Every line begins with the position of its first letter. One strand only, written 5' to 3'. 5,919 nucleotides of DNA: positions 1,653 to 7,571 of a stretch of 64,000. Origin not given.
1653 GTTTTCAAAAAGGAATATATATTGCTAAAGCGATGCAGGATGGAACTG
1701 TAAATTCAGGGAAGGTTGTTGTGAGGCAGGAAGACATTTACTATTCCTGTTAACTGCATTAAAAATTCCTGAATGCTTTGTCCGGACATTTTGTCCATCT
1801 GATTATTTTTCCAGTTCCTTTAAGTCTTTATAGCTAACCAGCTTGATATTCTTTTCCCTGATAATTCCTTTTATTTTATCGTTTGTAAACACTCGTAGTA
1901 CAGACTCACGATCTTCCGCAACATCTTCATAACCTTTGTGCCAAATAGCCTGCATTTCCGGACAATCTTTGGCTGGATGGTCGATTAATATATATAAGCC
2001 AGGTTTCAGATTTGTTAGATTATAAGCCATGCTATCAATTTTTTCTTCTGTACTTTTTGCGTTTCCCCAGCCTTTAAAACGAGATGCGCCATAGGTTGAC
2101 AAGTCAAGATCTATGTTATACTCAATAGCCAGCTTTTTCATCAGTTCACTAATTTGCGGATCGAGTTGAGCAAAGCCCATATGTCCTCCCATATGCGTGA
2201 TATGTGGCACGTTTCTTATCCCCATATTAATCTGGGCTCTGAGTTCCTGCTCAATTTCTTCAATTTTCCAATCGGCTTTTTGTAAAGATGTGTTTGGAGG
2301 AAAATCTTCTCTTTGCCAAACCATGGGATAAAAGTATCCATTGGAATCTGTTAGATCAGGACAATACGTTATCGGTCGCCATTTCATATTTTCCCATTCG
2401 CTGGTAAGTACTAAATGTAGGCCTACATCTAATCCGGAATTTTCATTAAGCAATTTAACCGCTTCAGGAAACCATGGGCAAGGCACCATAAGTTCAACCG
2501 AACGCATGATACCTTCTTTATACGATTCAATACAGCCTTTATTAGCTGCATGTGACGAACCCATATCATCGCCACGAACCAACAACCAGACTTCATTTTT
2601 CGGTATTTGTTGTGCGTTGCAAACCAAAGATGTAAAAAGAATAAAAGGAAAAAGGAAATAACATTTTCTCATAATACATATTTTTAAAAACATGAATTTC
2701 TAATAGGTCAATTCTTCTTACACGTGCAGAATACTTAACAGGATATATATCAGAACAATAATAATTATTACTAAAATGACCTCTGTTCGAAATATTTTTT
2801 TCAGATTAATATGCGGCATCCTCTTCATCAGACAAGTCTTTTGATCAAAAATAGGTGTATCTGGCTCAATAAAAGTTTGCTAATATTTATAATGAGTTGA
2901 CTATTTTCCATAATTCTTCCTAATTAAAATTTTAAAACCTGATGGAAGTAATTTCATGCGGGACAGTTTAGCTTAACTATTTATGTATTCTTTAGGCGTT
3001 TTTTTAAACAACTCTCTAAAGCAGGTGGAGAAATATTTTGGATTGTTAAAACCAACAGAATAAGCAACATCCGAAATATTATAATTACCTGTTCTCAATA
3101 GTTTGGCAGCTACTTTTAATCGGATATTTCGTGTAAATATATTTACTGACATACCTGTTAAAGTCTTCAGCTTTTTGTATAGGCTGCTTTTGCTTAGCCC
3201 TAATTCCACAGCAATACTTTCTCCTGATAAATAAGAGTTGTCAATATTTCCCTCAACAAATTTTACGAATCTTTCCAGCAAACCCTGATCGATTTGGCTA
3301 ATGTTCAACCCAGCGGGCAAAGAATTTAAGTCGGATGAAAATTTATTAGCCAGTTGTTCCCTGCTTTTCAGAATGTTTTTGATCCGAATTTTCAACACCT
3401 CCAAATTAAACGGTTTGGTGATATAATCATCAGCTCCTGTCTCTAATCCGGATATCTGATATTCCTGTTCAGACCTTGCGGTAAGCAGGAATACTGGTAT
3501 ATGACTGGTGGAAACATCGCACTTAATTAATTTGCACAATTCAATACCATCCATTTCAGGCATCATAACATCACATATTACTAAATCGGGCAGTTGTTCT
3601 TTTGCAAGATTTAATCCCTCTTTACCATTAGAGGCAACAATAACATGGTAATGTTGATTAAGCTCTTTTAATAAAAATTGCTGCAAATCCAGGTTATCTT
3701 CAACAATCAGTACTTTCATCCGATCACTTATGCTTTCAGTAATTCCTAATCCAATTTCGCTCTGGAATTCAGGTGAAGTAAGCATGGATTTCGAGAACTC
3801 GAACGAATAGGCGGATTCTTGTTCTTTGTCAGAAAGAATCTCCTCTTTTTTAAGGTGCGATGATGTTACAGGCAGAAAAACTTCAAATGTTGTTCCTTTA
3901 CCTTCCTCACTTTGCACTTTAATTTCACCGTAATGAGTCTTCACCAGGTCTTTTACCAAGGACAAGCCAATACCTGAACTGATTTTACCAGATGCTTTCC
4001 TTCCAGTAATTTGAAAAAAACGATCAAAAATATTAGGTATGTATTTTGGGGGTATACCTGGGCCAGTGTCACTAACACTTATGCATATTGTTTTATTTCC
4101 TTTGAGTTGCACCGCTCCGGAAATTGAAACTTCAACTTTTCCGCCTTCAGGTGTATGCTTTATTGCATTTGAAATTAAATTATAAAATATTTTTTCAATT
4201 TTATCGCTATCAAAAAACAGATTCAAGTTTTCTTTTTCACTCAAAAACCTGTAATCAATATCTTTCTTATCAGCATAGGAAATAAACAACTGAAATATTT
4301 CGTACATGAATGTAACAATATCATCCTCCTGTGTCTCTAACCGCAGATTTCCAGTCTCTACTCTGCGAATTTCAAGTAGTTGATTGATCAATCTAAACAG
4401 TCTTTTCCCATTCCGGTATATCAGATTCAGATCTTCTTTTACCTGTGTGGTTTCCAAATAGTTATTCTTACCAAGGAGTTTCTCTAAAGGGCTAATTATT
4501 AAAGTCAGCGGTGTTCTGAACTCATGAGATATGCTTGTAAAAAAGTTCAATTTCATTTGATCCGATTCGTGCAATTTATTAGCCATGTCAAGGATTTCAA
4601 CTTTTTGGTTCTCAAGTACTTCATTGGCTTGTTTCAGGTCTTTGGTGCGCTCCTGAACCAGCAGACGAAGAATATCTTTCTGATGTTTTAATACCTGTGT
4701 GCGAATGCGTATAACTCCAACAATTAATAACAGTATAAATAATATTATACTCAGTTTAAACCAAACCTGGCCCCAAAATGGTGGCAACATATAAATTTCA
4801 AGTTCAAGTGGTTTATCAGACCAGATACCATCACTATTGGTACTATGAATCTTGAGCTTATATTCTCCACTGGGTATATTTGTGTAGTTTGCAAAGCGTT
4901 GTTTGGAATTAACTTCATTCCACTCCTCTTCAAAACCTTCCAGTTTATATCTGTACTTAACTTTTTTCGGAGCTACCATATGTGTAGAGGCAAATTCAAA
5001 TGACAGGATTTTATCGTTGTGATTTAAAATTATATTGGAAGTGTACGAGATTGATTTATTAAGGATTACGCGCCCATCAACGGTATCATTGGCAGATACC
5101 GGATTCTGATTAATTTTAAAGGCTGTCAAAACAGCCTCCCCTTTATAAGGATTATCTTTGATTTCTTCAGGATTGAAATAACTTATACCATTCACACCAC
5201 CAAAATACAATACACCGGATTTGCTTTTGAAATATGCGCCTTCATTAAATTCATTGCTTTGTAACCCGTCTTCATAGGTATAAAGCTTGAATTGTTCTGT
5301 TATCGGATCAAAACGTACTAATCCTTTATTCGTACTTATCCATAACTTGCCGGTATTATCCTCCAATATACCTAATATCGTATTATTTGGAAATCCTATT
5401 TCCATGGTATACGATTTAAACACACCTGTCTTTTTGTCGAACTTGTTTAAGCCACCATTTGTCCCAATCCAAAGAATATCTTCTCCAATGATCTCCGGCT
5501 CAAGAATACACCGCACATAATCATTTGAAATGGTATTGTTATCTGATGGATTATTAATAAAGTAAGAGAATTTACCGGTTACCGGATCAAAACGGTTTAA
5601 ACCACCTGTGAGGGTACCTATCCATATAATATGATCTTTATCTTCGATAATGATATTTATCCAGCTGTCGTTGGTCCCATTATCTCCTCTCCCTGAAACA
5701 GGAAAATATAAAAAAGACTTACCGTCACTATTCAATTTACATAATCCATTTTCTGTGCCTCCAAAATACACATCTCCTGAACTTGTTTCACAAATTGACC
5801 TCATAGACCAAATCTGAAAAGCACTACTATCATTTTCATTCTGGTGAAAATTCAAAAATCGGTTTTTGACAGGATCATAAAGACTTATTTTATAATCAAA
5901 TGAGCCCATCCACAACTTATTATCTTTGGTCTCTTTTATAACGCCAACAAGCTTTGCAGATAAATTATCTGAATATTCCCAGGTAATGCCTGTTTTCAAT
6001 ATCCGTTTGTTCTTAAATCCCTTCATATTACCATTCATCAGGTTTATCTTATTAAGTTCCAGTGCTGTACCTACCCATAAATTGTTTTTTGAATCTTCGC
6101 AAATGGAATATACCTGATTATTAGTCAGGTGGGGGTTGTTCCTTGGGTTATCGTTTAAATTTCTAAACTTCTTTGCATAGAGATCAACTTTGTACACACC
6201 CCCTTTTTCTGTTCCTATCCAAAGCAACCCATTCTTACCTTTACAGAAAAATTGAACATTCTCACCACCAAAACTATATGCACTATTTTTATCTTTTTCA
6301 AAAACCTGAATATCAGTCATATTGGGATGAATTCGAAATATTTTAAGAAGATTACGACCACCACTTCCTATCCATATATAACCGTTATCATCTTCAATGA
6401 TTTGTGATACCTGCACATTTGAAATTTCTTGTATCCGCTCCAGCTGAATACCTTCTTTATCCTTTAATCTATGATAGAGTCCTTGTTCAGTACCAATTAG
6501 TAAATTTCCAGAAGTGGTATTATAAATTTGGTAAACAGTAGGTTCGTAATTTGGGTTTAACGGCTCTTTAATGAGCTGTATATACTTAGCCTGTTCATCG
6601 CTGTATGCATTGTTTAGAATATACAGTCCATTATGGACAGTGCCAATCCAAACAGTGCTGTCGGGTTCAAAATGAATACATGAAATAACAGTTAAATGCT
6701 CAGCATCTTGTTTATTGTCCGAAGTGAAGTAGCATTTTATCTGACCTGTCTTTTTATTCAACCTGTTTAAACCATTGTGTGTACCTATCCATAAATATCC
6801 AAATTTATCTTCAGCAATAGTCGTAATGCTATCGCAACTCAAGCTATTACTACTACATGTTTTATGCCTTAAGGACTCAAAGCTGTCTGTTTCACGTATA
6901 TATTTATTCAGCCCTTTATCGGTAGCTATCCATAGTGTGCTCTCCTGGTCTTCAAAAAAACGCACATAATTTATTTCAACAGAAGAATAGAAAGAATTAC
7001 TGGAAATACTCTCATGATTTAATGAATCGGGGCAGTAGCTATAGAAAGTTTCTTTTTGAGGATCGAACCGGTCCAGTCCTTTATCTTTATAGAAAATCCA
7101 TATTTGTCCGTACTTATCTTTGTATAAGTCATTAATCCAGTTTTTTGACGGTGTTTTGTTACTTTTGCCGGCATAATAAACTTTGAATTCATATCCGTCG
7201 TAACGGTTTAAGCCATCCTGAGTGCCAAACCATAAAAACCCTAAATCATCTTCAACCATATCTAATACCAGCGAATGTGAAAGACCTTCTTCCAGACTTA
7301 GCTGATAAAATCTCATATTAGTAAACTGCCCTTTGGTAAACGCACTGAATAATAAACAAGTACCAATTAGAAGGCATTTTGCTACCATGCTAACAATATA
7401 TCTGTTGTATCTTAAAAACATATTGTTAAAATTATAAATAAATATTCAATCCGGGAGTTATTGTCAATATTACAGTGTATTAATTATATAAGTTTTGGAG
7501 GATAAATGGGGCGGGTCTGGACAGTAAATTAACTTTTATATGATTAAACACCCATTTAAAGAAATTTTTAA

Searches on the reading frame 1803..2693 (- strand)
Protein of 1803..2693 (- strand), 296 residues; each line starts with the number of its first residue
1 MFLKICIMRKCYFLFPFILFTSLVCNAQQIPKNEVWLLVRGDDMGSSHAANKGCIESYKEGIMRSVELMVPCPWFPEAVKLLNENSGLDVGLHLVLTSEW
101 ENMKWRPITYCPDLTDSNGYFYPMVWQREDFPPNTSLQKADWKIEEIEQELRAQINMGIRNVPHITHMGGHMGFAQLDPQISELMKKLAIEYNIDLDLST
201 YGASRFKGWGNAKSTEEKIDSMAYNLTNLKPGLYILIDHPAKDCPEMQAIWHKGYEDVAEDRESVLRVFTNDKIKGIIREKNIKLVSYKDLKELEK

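Call 17: search_protein_families(library=pfam, proteins=[window:1803-2693:-], max_evalue=0.001)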
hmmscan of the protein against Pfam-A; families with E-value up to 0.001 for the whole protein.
window:1803-2693:- (296 aa): 1 family
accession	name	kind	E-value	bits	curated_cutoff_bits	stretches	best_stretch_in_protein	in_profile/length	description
PF04794.17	YdjC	-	1e-43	150.6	29.7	1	37-279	2-265/266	YdjC-like protein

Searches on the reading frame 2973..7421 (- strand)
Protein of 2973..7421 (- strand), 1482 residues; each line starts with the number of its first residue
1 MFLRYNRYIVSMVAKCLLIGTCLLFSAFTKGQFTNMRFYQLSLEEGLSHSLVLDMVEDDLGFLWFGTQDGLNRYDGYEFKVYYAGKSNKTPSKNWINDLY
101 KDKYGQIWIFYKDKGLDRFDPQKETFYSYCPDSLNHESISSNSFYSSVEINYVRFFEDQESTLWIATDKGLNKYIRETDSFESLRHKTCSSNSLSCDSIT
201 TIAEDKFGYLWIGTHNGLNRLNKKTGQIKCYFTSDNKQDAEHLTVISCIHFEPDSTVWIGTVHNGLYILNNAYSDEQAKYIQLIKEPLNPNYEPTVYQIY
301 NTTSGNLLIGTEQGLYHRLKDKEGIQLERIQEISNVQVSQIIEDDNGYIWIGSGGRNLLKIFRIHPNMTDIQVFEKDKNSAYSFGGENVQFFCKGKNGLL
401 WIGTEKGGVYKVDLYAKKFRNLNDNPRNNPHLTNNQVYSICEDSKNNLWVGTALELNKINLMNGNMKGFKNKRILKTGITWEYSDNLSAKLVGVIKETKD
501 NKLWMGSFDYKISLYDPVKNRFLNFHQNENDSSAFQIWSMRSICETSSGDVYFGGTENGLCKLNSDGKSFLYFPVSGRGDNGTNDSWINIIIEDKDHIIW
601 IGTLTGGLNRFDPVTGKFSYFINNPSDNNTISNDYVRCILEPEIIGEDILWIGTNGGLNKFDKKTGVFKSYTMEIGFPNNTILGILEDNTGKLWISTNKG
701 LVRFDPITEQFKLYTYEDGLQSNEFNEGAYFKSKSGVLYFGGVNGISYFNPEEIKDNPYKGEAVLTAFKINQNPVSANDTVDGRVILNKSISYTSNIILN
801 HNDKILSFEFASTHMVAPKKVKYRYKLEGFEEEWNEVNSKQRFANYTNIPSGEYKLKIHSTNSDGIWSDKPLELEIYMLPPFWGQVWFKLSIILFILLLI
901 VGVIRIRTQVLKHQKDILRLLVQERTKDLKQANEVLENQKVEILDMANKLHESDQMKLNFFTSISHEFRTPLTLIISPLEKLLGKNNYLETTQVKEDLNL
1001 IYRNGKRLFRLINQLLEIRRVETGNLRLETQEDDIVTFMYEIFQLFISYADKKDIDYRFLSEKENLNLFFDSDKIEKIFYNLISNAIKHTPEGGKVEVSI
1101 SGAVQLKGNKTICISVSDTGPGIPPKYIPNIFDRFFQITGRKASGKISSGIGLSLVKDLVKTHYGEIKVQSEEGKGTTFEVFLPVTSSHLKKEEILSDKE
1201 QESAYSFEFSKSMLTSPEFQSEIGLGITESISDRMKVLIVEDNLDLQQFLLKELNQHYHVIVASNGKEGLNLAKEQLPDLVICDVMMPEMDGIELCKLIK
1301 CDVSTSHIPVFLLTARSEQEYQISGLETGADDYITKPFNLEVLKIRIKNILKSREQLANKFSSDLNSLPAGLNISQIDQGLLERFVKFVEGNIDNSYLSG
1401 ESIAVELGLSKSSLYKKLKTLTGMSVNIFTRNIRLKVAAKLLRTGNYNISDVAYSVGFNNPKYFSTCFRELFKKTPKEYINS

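Call 17: search_protein_families(library=pfam, proteins=[window:2973-7421:-], max_evalue=0.001)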
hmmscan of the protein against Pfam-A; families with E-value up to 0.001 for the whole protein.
window:2973-7421:- (1482 aa): 7 families
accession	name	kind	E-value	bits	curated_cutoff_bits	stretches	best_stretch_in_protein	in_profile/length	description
PF07494.17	Reg_prop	-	1.3e-45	147.9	20.4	2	432-452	2-22/24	Two component regulator propeller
PF02518.31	HATPase_c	-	1.2e-29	103.4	26.4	1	1071-1186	2-110/111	Histidine kinase-, DNA gyrase B-, and HSP90-like ATPase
PF00072.30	Response_reg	-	9e-26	90.7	30.2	1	1237-1347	1-110/111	Response regulator receiver domain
PF12833.13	HTH_18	-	1e-17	64.6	33.6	1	1404-1480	2-78/80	Helix-turn-helix domain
PF07495.19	Y_Y_Y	-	4.5e-16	58.9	26.6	1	818-877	5-63/65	Y_Y_Y domain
PF00165.29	HTH_AraC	-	4.2e-13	49.5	26.6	1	1442-1481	1-42/42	Bacterial regulatory helix-turn-helix proteins, AraC family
PF00512.31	HisKA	-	1.6e-12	47.7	26.9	1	957-1024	2-66/66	His Kinase A (phospho-acceptor) domain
